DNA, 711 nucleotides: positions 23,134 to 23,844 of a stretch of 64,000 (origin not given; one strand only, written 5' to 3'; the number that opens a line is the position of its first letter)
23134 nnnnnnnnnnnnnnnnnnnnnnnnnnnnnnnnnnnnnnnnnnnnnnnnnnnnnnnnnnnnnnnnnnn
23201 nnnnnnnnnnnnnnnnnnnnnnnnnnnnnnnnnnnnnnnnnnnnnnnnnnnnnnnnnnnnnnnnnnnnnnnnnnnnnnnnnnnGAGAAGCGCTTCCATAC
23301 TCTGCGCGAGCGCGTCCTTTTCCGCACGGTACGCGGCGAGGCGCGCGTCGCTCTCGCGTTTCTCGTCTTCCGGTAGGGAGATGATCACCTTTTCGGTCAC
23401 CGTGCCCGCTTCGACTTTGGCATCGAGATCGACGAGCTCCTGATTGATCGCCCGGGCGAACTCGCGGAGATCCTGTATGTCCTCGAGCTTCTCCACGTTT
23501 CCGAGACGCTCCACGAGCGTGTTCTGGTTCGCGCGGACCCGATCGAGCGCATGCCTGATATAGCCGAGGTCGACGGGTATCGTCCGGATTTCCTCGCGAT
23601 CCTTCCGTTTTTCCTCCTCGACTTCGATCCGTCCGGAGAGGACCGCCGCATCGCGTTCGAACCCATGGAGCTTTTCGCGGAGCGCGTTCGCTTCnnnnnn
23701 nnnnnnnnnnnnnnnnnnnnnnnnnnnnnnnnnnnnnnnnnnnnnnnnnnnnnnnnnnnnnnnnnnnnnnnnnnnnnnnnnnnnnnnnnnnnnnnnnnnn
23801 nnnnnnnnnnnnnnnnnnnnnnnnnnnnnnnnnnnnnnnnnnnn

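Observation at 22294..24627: SMC homolog only 777 aa long with no detectable hinge domain, in conserved rnc-smc context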

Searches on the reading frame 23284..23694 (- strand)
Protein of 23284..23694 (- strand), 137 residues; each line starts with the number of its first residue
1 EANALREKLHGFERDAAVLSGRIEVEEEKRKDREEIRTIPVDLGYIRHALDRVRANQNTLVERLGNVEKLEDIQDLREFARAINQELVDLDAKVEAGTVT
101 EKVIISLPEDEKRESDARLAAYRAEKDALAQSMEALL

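Call 58: predict_structure(alignment_id=A6)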
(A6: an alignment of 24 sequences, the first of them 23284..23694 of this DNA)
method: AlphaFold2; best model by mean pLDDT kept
length: 137 residues; sequences in the alignment: 24
mean_pLDDT: 83.1   pTM: 0.47
mean pLDDT of the five models: 83.1, 82.1, 79.6, 79.3, 78.6
residues with pLDDT >= 90: 32; 70-90: 98; 50-70: 7; < 50: 0
segments of 3 or more residues with pLDDT < 50: none
pLDDT, mean of each block of 10 residues (from residue 1): 92 91 85 71 80 85 80 82 84 77 72 85 91 90
secondary structure, 60 per line:
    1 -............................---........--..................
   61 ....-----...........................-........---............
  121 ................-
elements in order: H2-29 E33-40 H43-64 H70-96 E98-105 H109-136
